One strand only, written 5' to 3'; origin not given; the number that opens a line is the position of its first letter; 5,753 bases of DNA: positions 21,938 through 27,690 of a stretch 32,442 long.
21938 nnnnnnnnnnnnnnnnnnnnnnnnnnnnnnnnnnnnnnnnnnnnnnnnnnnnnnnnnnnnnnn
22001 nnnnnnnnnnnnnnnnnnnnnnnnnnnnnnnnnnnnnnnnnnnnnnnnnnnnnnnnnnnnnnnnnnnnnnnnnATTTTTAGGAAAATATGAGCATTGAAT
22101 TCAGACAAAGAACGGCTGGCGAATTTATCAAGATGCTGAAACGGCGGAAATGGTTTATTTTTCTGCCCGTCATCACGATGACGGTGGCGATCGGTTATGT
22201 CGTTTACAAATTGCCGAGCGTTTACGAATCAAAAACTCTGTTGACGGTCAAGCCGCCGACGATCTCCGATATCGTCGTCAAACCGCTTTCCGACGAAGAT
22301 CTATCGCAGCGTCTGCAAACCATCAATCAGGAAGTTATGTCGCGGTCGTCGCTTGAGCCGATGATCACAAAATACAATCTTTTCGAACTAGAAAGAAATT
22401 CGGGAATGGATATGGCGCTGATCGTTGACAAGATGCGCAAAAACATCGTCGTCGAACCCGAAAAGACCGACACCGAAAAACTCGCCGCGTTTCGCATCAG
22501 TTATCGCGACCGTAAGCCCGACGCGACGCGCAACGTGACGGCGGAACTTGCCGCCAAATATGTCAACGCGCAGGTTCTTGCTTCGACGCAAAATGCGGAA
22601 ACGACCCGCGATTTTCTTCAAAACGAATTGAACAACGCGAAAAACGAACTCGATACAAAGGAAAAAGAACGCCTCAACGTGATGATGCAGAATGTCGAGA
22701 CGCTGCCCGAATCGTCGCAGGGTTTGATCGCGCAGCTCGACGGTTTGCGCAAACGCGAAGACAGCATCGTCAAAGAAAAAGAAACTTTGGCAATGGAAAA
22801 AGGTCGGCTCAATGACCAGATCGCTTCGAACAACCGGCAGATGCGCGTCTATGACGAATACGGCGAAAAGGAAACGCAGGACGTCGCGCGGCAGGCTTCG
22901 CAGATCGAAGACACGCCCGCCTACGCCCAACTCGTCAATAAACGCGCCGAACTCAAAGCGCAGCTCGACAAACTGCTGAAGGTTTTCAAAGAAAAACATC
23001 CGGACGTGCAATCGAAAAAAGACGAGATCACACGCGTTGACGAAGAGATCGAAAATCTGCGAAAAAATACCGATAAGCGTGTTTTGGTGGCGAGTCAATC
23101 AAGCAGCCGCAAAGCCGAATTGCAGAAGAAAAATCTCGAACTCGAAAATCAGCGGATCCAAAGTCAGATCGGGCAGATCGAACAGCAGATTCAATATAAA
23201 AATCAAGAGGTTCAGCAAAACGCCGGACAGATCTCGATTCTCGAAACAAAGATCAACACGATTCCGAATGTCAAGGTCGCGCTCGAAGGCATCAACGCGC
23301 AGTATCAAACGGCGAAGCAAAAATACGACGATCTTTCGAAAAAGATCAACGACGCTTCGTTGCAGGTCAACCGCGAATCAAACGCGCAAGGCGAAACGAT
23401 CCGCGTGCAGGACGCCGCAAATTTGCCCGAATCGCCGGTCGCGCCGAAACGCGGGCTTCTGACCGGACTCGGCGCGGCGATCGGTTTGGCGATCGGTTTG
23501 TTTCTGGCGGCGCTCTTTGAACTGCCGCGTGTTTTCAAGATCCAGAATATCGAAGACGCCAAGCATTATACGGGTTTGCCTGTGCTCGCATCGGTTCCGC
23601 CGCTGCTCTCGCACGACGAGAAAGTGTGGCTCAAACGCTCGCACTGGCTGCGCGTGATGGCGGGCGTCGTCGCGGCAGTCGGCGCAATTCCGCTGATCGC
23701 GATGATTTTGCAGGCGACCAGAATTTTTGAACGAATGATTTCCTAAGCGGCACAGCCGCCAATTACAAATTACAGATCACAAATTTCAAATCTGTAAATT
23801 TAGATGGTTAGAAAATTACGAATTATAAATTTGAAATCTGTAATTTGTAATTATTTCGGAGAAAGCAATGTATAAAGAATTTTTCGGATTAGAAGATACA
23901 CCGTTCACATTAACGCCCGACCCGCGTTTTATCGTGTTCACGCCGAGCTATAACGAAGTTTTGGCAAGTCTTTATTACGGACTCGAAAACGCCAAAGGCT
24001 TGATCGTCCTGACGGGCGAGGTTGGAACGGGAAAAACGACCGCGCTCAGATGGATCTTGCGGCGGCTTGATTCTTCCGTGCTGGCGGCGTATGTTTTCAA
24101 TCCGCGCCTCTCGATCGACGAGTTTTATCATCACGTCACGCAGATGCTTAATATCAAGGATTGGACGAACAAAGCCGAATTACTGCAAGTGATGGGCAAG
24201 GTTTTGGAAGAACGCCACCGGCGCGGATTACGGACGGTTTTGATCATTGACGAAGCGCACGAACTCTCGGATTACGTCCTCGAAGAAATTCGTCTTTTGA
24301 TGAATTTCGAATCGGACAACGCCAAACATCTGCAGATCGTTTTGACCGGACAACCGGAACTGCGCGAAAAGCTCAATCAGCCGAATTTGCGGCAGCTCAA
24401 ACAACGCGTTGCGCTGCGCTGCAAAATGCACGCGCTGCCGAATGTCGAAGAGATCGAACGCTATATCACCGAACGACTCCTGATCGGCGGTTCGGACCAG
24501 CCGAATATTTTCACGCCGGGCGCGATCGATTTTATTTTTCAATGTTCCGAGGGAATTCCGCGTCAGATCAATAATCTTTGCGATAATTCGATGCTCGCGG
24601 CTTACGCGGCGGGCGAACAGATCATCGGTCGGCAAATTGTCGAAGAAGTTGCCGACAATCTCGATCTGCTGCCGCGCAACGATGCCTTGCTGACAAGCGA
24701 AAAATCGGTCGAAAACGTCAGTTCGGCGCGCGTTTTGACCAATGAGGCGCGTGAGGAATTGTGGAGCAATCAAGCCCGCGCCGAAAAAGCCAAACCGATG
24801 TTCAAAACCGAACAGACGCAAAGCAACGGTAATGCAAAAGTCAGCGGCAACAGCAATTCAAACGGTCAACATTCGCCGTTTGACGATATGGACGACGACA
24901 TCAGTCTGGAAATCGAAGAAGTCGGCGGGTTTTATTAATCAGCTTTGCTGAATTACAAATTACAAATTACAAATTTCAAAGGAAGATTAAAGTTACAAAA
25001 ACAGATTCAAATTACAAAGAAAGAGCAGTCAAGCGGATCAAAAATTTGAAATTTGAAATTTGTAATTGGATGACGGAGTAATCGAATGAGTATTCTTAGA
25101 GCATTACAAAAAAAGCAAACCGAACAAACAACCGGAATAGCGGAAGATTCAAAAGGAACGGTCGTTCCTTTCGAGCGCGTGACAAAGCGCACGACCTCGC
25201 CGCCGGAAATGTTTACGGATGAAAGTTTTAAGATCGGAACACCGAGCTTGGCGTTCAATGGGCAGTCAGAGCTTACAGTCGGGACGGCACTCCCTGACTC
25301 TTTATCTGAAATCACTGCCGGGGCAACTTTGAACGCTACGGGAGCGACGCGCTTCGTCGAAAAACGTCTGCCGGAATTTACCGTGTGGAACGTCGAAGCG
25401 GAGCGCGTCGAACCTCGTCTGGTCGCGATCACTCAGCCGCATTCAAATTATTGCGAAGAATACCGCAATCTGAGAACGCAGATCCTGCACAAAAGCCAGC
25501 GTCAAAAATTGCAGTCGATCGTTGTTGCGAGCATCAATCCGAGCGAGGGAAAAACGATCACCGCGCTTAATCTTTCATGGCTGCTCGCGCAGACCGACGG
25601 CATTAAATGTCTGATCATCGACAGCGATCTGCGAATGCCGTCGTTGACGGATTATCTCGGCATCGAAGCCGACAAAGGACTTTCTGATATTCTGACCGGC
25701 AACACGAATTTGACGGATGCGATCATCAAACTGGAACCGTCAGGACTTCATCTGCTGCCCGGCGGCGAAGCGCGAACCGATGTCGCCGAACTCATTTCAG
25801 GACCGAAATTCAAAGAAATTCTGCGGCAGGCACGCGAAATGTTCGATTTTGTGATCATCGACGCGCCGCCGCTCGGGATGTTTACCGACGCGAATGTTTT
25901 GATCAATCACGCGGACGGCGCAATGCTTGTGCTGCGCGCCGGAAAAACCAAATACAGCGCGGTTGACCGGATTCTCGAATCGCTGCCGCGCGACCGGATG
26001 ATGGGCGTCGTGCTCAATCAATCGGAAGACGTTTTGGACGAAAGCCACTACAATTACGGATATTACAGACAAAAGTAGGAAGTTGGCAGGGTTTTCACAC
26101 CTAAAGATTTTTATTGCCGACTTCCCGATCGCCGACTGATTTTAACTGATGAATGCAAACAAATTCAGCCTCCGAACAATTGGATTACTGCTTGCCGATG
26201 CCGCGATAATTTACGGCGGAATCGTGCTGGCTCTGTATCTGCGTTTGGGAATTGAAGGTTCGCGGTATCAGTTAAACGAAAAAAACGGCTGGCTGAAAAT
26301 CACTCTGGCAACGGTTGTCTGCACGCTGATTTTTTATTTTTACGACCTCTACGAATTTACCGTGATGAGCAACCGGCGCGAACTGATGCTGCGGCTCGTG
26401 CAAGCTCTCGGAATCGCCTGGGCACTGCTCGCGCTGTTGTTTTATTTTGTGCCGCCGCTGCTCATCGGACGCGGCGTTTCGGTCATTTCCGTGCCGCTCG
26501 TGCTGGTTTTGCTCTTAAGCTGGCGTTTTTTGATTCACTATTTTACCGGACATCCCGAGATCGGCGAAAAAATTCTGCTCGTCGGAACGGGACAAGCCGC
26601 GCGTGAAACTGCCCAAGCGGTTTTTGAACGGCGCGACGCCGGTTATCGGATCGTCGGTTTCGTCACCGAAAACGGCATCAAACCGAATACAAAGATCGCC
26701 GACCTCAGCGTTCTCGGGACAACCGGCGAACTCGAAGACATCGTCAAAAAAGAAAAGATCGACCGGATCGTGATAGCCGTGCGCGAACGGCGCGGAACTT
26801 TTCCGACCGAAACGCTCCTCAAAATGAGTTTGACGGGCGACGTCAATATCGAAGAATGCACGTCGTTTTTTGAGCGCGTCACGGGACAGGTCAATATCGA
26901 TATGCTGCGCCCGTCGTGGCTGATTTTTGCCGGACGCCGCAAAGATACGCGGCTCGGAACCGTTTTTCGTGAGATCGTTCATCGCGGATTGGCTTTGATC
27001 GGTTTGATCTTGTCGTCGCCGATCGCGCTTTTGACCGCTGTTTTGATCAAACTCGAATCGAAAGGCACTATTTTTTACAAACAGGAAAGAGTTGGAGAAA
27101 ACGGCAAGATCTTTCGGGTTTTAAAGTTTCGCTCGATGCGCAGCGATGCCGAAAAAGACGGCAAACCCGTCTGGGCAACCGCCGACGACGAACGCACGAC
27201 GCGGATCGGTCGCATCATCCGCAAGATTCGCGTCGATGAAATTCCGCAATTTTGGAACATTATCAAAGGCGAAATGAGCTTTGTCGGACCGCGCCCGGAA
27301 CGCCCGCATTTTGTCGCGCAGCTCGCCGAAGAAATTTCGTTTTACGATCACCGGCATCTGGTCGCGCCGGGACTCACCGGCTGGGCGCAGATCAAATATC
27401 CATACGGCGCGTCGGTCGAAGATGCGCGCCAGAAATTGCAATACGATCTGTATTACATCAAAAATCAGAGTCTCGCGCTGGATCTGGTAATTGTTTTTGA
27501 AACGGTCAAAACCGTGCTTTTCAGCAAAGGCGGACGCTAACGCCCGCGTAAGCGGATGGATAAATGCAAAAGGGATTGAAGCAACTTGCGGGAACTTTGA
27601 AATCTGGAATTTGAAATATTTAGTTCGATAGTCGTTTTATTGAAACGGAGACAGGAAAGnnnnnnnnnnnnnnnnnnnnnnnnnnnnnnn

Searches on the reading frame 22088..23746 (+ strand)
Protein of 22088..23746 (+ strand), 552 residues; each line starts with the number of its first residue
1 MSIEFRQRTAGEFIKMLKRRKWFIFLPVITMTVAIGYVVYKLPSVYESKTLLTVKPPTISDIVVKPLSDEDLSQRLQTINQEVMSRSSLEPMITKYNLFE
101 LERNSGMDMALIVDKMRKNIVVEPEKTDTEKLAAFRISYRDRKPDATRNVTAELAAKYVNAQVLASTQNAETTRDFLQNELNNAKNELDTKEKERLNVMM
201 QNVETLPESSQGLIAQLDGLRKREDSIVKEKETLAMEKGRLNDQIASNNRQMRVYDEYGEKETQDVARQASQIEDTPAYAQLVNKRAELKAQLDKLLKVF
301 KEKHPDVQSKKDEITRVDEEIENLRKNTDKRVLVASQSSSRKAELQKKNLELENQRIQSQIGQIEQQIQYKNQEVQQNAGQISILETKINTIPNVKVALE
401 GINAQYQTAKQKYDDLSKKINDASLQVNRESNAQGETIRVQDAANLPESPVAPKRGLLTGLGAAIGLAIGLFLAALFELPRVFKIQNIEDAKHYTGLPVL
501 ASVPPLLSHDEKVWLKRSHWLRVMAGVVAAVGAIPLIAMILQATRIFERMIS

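Call 5: search_protein_families(library=ncbifam, proteins=[window:22088-23746:+], max_evalue=0.01)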
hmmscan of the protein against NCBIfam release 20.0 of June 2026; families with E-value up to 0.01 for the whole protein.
window:22088-23746:+ (552 aa): 8 families
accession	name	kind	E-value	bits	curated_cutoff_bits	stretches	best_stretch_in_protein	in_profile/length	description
TIGR03007.1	pepcterm_ChnLen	equivalog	5e-57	193.2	278.85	1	12-536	5-492/498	XrtA system polysaccharide chain length determinant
TIGR01005.1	eps_transp_fam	subfamily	1.2e-10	40.2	411.7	1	311-505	294-479/754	exopolysaccharide transport protein family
TIGR02168.1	SMC_prok_B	equivalog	1.5e-05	22.9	567.35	1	155-432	640-917/1181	chromosome segregation protein SMC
TIGR02169.1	SMC_prok_A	equivalog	4.5e-05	21.3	729.4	1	161-432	227-498/1165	chromosome segregation protein SMC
NF045487.1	ASRP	equivalog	4.7e-05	22.2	300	1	269-439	113-285/593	archaea-specific SMC-related protein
TIGR04523.1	Mplasa_alph_rch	subfamily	9.1e-05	20.6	270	1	166-424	167-432/745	helix-rich protein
NF041042.1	FslE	exception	0.00044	18.9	800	1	336-477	24-161/505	rhizoferrin import outer membrane protein FslE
NF006352.0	PRK08577.1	equivalog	0.0014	18.7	140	1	101-161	25-84/136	hypothetical protein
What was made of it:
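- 22088..23746 (+): Wzz/PCP-type chain-length determinant gene directly downstream. TIGR03007 scores 193 bits, below the 279 cut-off (call 5).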

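Call 6: search_protein_families(library=pfam, proteins=[window:22088-23746:+], max_evalue=0.01)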
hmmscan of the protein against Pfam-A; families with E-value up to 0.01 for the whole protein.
window:22088-23746:+ (552 aa): 2 families
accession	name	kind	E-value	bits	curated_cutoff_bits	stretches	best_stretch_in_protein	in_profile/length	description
PF02706.20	Wzz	-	2.5e-05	25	25.5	1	14-94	9-89/91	Chain length determinant protein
PF13807.11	GNVR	-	0.0004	20.7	27.7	1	410-474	17-77/82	G-rich domain on putative tyrosine kinase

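Call 41: find_related_loci(query=A3, collection=metagenome_contigs, flank=4000)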
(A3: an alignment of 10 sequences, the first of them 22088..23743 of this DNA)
Query A3 (552 aa) in metagenome_contigs; peptide patterns used: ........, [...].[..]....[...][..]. (x = any residue, [..] = any of these).
252 stretches matched a pattern; 202 encode a relative of the query (tblastn E <= 1e-3); the best 80 are kept; 80 distinct loci.
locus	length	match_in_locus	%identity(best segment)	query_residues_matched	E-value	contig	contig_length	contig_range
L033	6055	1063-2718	92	1-552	0e+0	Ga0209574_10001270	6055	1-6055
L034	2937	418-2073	92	1-552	0e+0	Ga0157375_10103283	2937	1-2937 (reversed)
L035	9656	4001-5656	89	1-552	0e+0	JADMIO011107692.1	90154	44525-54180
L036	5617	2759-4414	87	1-552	0e+0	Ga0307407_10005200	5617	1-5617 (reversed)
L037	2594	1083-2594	93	1-504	0e+0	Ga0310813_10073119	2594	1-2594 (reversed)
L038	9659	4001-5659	74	1-552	0e+0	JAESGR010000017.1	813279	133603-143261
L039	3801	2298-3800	80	1-501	0e+0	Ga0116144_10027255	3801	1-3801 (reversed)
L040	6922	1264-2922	73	1-552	0e+0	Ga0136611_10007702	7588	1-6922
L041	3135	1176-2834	72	1-552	0e+0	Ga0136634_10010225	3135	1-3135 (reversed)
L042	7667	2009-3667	72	1-552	0e+0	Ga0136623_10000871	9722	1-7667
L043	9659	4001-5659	70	1-552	0e+0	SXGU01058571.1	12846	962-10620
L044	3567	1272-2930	73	1-552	0e+0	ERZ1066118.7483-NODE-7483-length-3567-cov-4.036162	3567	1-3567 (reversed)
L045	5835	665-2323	69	1-552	0e+0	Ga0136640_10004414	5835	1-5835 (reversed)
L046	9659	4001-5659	70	1-552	0e+0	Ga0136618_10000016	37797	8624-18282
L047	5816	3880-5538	70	1-552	0e+0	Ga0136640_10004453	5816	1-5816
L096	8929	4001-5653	54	1-550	0e+0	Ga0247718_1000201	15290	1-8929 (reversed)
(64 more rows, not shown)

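Call 57: find_homologous_proteins(query=L096:1811-2206:+, max_evalue=0.001)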
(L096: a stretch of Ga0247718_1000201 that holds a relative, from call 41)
Query L096:1811-2206:+ (132 aa): 10 proteins with E <= 0.001 among 218 candidates.
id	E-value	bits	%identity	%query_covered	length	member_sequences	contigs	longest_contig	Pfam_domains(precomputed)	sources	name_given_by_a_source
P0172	2.1e-79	281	100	100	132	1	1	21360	PF07589.17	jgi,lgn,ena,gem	-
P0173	1.8e-27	114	57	56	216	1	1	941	PF07589.17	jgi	jgi:hypothetical protein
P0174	5.5e-26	109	52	62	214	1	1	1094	PF07589.17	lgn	-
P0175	3.1e-23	100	55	62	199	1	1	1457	PF07589.17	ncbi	-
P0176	1.6e-17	82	43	95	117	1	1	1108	PF07589.17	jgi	jgi:hypothetical protein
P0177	4.9e-14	70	49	60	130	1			PF07589.17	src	-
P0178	1.1e-10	60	45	81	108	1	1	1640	PF07589.17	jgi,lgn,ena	-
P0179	1.3e-7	50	43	59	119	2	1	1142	PF07589.17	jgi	-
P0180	1.1e-6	47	34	87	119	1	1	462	PF07589.17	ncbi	-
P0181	2.3e-6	46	34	89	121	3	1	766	PF07589.17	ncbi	-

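Call 64: search_protein_families(library=pfam, proteins=[P0172], max_evalue=1)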
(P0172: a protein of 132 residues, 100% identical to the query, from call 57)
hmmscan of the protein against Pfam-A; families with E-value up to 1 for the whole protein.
P0172 (132 aa): 1 family
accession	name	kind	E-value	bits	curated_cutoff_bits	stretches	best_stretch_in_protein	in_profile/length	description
PF07589.16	PEP-CTERM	-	1.2e-06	28.8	20.7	1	97-120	1-23/24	PEP-CTERM motif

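Call 72: list_cluster_members(proteins=[P0172, P0175, P0180, P0181, P0060, P0113])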
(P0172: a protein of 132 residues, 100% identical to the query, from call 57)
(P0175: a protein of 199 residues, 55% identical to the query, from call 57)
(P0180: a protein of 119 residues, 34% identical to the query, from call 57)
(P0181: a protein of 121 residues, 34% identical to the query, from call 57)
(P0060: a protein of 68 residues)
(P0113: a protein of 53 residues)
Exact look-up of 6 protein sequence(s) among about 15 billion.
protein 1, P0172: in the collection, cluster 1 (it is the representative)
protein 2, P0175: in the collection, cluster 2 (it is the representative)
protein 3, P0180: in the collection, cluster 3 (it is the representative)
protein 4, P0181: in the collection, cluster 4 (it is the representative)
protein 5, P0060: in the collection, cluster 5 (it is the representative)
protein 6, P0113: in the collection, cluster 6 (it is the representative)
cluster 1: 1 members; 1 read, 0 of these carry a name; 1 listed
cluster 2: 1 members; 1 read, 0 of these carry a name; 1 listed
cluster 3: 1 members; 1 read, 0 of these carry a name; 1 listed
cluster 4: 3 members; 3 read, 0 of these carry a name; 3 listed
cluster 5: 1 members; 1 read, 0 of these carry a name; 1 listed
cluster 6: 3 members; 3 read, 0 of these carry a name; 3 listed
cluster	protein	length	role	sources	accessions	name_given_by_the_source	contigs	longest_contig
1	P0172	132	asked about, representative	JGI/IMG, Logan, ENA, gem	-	-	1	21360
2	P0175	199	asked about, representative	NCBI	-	-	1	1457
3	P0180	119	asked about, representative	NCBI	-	-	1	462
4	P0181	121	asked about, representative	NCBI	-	-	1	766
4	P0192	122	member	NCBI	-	-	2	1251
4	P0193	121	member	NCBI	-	-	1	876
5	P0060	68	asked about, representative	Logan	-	-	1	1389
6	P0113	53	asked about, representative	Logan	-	-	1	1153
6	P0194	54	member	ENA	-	-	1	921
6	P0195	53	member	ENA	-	-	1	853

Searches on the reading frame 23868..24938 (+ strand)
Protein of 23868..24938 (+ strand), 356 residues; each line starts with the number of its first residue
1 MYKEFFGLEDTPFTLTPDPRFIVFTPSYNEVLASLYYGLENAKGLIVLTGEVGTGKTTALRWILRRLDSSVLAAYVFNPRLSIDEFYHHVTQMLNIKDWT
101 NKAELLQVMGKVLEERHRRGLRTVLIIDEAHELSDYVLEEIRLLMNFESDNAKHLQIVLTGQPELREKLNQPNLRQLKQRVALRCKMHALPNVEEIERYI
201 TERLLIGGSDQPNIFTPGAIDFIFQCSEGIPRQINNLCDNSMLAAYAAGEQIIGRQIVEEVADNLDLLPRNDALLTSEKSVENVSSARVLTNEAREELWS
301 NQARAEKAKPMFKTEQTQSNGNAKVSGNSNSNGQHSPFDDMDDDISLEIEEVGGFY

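Call 5: search_protein_families(library=ncbifam, proteins=[window:23868-24938:+], max_evalue=0.01)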
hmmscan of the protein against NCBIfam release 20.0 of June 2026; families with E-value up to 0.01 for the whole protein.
window:23868-24938:+ (356 aa): 4 families
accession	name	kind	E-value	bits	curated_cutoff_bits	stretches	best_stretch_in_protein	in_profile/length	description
TIGR03015.1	pepcterm_ATPase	hypoth_equivalog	3.7e-74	249.5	324.5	1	1-266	1-267/269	XrtA/PEP-CTERM system-associated ATPase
NF041000.1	ATPase_ComGA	equivalog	0.0027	16.8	300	1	38-66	123-151/267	competence type IV pilus ATPase ComGA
TIGR00150.1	T6A_YjeE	equivalog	0.0053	16.6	60.1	1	41-95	20-71/135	tRNA (adenosine(37)-N6)-threonylcarbamoyltransferase complex ATPase subunit type 1 TsaE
NF003578.0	PRK05248.2-3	equivalog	0.0066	16.6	206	0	236-269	8-41/122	hypothetical protein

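Call 6: search_protein_families(library=pfam, proteins=[window:23868-24938:+], max_evalue=0.01)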
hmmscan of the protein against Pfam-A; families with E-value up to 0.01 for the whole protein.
window:23868-24938:+ (356 aa): 17 families
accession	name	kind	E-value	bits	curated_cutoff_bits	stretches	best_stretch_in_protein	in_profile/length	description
PF13401.12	AAA_22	-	1.2e-29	103.7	27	1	42-169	4-130/130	AAA domain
PF13191.12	AAA_16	-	5.8e-07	30.6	32.6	1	41-156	22-165/167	AAA ATPase domain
PF05729.18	NACHT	-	0.00015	22.1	26.7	1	45-139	2-99/167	NACHT domain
PF09848.15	SLFN-g3_helicase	-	0.00027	20.8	24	1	45-142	3-94/354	Schlafen group 3, DNA/RNA helicase domain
PF00004.35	AAA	-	0.00074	20.4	21.2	1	46-148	1-95/131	ATPase family associated with various cellular activities (AAA)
PF13173.12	AAA_14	-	0.00085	19.8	27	1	45-161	4-97/129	AAA domain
PF13604.12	AAA_30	-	0.0013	19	27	1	40-140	15-107/191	AAA domain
PF00437.27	T2SSE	-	0.002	17.3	24.9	1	34-69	133-168/370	Type II/IV secretion system protein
PF07728.20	AAA_5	-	0.0021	18.5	22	1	46-143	2-88/139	AAA domain (dynein-related subfamily)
PF04851.21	ResIII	-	0.0024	18.3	22.5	0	113-163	117-162/164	Type III restriction enzyme, res subunit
PF00270.35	DEAD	-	0.0024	18.1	26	0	108-143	101-140/167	DEAD/DEAH box helicase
PF25199.1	nSTAND_NTPase5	-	0.0036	17.6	34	0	41-68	39-66/145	Novel STAND NTPase 5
PF01637.24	ATPase_2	-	0.004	17.4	33.2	1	44-143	21-130/225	ATPase domain predominantly from Archaea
PF02367.23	TsaE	-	0.0048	17.3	26.6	1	41-70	19-48/128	Threonylcarbamoyl adenosine biosynthesis protein TsaE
PF24389.1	ORC-CDC6-like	-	0.0058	15.8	27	0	38-62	28-51/571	ORC-CDC6-like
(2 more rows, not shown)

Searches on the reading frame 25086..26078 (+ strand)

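Call 5: search_protein_families(library=ncbifam, proteins=[window:25086-26078:+], max_evalue=0.01)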
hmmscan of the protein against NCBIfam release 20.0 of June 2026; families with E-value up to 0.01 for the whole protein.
window:25086-26078:+ (330 aa): 14 families
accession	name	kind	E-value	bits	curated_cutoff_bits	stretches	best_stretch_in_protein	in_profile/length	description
TIGR03018.1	pepcterm_TyrKin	hypoth_equivalog_domain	1.6e-41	141.9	230.65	1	112-311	1-207/207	XrtA-associated tyrosine autokinase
TIGR01007.1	eps_fam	subfamily_domain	3.1e-41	141.2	108.05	1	124-327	1-203/204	polysaccharide biosynthesis tyrosine autokinase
TIGR03029.1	EpsG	equivalog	7.8e-29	100.7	313.8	1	106-309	67-271/274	chain length determinant protein tyrosine kinase EpsG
NF008568.0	PRK11519.1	equivalog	2.9e-28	98.5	1068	1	109-328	493-712/720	tyrosine-protein kinase Wzc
TIGR01005.1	eps_transp_fam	subfamily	2.4e-25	88.8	411.7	1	106-327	512-731/754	exopolysaccharide transport protein family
NF007350.0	PRK09841.1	equivalog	3.8e-25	88.1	1248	1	112-326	501-715/726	tyrosine-protein kinase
TIGR01969.1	minD_arch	subfamily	8e-17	61.2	201.75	1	144-312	2-169/251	cell division ATPase MinD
TIGR01968.1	minD_bact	equivalog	9.5e-13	48.1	212.9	1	145-300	4-158/261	septum site-determining protein MinD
NF008079.0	PRK10818.1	equivalog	2.3e-07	30.4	508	1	145-300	5-160/270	septum site-determining protein MinD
TIGR03371.1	cellulose_yhjQ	equivalog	1.6e-05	24.5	157.85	1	143-302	2-163/246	cellulose biosynthesis protein BcsQ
NF041546.1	ParA_partition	equivalog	3.5e-05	23.4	180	1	238-304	62-127/203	ParA family partition ATPase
TIGR03453.1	partition_RepA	equivalog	0.00012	21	348.45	1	127-267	89-250/387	plasmid partitioning protein RepA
NF047398.1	AAA_KGGVGR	domain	0.00016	22.1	90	1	155-208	15-70/190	KGGVGR-motif variant AAA ATPase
NF008669.0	PRK11670.1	equivalog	0.0032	16.4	348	1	145-200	110-164/369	iron-sulfur cluster carrier protein ApbC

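Call 6: search_protein_families(library=pfam, proteins=[window:25086-26078:+], max_evalue=0.01)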
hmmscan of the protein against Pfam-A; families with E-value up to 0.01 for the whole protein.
window:25086-26078:+ (330 aa): 4 families
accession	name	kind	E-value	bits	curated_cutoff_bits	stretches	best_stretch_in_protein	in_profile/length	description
PF13614.12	AAA_31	-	1.5e-12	48.2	27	1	154-286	13-150/177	AAA domain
PF01656.29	CbiA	-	3.4e-05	24.2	25.4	1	145-312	1-82/125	CobQ/CobB/MinD/ParA nucleotide binding domain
PF10609.15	ParA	-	0.00035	20.5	27.1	1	144-263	5-122/246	NUBPL iron-transfer P-loop NTPase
PF09140.17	MipZ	-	0.0064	16.3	20.7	0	145-261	3-108/262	ATPase MipZ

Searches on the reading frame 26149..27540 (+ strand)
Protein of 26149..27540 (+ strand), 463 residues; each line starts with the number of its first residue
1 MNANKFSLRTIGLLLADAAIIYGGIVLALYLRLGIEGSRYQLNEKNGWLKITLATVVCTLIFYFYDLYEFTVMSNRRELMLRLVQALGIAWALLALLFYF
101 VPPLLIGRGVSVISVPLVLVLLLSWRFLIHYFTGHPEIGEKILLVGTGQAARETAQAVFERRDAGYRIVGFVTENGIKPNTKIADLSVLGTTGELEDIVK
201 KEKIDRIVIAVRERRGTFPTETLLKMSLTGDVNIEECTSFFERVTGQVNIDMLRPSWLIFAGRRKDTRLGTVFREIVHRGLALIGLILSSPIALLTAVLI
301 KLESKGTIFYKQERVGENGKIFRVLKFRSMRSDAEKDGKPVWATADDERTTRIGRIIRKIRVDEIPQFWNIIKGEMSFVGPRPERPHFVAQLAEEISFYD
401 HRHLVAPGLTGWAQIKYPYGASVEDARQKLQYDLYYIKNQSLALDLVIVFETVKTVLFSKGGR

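Call 5: search_protein_families(library=ncbifam, proteins=[window:26149-27540:+], max_evalue=0.01)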
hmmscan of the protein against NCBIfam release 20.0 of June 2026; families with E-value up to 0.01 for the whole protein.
window:26149-27540:+ (463 aa): 14 families
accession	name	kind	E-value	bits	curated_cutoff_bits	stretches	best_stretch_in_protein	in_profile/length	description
TIGR03013.1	EpsB_2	subfamily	2.6e-145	484.9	393.35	1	25-463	11-443/443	TIGR03013 family XrtA/PEP-CTERM system glycosyltransferase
TIGR03025.1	EPS_sugtrans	subfamily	3.2e-123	412.2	295.55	1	16-461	2-443/445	exopolysaccharide biosynthesis polyprenyl glycosylphosphotransferase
TIGR03023.1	WcaJ_sugtrans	equivalog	5.6e-95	319.3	410.75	1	16-460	2-450/453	undecaprenyl-phosphate glucose phosphotransferase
TIGR03022.1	WbaP_sugtrans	subfamily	1.5e-59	202.4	403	1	13-461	1-454/456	undecaprenyl-phosphate galactose phosphotransferase WbaP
NF050817.1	PolSacchBiosHfsE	equivalog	4.2e-55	187.3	750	1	49-457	49-460/467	polysaccharide biosynthesis protein HfsE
NF041877.1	EPS_EpsZ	equivalog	2.8e-45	154.8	800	1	29-461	23-457/459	exopolysaccharide biosynthesis polyisoprenyl-phosphate hexose-1-phosphate transferase EpsZ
NF007518.0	PRK10124.1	equivalog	9.3e-45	153.2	684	1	124-455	129-456/464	undecaprenyl-phosphate glucose phosphotransferase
NF052601.1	undeca_RfbP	equivalog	3e-39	134.7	330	1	280-460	51-239/244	undecaprenyl-phosphate galactose phosphotransferase family protein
NF011751.0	PRK15204.1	equivalog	2.1e-28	99.2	907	1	91-461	97-474/476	undecaprenyl-phosphate galactose phosphotransferase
NF045514.1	glycotran_HepC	equivalog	1e-24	87.1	140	1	268-383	111-211/220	heterocyst development glycosyltransferase HepC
NF009294.0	PRK12651.1-5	equivalog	0.00012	21.8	303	1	116-190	8-84/162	Na+/H+ antiporter subunit E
TIGR03570.1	NeuD_NnaD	subfamily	0.00028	20.5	160.8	1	141-211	1-66/202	NeuD/PglB/VioB family sugar acetyltransferase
NF003993.0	PRK05472.2-2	equivalog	0.00066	19.3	217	1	142-234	86-176/212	redox-sensing transcriptional repressor Rex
NF003996.0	PRK05472.2-5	equivalog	0.002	18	138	1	140-218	78-154/209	redox-sensing transcriptional repressor Rex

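Call 6: search_protein_families(library=pfam, proteins=[window:26149-27540:+], max_evalue=0.01)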
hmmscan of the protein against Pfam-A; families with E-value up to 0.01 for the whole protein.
window:26149-27540:+ (463 aa): 3 families
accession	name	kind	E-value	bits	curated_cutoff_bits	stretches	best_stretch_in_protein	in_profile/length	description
PF02397.22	Bac_transf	-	8e-65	218.2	27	1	279-457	6-178/179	Bacterial sugar transferase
PF13727.12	CoA_binding_3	-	2.2e-10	41.3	25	1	66-210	4-148/175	CoA-binding domain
PF01408.29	GFO_IDH_MocA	-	0.00045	21.3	24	1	141-226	2-85/120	Oxidoreductase family, NAD-binding Rossmann fold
